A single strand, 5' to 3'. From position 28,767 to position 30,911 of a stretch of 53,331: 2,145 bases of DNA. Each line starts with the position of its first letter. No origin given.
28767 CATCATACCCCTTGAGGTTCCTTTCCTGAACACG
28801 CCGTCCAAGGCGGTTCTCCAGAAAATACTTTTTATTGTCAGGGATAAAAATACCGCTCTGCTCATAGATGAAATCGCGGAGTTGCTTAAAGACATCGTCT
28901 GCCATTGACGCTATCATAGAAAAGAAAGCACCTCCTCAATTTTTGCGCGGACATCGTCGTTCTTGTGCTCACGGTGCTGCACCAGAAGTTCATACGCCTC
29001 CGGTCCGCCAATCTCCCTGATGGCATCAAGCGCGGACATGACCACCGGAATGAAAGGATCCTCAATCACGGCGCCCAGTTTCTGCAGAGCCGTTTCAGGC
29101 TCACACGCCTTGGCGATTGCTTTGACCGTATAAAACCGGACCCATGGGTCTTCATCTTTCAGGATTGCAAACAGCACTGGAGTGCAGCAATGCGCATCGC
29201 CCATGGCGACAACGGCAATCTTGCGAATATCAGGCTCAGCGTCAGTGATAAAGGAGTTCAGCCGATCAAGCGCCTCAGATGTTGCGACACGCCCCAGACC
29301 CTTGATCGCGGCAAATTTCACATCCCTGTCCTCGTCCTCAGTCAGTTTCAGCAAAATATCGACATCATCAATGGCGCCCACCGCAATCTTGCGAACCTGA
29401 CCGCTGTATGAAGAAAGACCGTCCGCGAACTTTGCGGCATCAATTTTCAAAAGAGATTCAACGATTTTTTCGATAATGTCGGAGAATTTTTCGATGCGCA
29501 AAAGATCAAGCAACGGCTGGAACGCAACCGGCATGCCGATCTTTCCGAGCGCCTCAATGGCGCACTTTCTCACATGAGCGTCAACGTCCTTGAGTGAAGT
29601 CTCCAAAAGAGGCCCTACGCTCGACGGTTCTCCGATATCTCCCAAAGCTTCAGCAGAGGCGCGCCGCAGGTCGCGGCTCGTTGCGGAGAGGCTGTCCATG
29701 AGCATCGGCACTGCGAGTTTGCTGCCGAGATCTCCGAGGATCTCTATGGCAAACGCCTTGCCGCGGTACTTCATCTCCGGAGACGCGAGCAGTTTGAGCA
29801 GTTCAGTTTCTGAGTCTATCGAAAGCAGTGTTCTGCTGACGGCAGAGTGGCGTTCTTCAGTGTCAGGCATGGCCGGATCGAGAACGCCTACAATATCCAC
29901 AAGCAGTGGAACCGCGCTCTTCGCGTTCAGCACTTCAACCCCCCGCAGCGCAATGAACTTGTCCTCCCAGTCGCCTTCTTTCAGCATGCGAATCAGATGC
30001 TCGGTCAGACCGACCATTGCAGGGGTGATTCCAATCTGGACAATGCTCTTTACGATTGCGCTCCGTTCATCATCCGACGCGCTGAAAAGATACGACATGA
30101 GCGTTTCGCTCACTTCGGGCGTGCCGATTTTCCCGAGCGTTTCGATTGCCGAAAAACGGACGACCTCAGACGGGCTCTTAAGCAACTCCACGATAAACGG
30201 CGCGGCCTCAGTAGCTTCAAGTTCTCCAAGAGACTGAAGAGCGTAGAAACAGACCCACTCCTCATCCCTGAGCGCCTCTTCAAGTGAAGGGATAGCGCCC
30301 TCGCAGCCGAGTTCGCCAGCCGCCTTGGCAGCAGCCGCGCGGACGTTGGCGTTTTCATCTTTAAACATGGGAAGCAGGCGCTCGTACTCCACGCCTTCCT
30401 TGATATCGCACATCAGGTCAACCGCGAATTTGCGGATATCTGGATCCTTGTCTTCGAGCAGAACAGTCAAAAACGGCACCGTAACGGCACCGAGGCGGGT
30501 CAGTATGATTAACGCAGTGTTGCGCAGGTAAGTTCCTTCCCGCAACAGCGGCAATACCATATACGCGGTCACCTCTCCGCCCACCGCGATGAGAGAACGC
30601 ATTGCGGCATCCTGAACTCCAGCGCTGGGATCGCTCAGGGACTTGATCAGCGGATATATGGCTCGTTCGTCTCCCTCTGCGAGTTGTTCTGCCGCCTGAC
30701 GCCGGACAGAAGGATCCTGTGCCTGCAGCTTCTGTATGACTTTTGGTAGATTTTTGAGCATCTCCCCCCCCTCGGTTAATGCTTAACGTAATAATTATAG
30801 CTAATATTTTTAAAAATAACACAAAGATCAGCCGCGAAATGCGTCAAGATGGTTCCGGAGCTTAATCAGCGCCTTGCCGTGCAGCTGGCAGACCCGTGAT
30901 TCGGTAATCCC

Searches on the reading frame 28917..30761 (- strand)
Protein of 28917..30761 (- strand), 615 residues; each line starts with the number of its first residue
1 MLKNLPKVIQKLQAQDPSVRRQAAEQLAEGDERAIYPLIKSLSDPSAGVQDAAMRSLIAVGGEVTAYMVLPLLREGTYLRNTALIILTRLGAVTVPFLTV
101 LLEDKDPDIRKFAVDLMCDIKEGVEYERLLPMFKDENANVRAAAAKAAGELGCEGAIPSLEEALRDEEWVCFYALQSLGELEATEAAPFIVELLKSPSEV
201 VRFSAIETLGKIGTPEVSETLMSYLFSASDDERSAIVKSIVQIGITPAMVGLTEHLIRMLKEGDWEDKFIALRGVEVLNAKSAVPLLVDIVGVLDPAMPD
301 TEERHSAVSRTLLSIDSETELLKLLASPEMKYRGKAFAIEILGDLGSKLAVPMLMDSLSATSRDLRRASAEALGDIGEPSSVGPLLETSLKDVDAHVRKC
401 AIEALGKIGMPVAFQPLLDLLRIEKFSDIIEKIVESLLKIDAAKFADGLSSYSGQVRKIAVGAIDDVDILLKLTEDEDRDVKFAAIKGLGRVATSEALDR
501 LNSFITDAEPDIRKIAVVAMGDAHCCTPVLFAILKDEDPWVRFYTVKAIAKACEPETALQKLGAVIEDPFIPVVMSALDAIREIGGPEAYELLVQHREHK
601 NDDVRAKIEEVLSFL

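Call 21: search_protein_families(library=pfam, proteins=[window:28917-30761:-], max_evalue=0.001)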
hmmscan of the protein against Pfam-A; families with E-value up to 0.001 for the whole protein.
window:28917-30761:- (615 aa): 10 families
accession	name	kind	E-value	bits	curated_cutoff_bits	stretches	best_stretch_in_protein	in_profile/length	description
PF13646.12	HEAT_2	-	1.8e-79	262.5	27.7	7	173-239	19-86/88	HEAT repeats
PF02985.28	HEAT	-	1.5e-44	146.2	23.5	0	188-212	3-27/31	HEAT repeat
PF03130.22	HEAT_PBS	-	1.9e-28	96.1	20.9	0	365-387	1-23/27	PBS lyase HEAT-like repeat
PF13513.12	HEAT_EZ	-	9e-15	55.2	27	0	366-408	4-55/55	HEAT-like repeat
PF12717.13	Cnd1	-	3.8e-09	37.2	26.4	0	527-584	23-85/162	non-SMC mitotic condensation complex subunit 1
PF01602.26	Adaptin_N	-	2.7e-08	33.3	37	1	188-239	82-133/524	Adaptin N terminal region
PF00514.29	Arm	-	1.4e-06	28.6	20.6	0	189-210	16-37/41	Armadillo/beta-catenin-like repeat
PF21581.3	SCD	-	3.8e-06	27.5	27.5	0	532-564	37-69/75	Stromalin conservative domain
PF25767.1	ARM_TBCD_2nd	-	3.9e-05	23.6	29.7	0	467-494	79-106/245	Tubulin-specific chaperone D-like, ARM repeats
PF12755.13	Vac14_Fab1_bd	-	4.6e-05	24.4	22.1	0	529-549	31-51/97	Vacuolar 14 Fab1-binding region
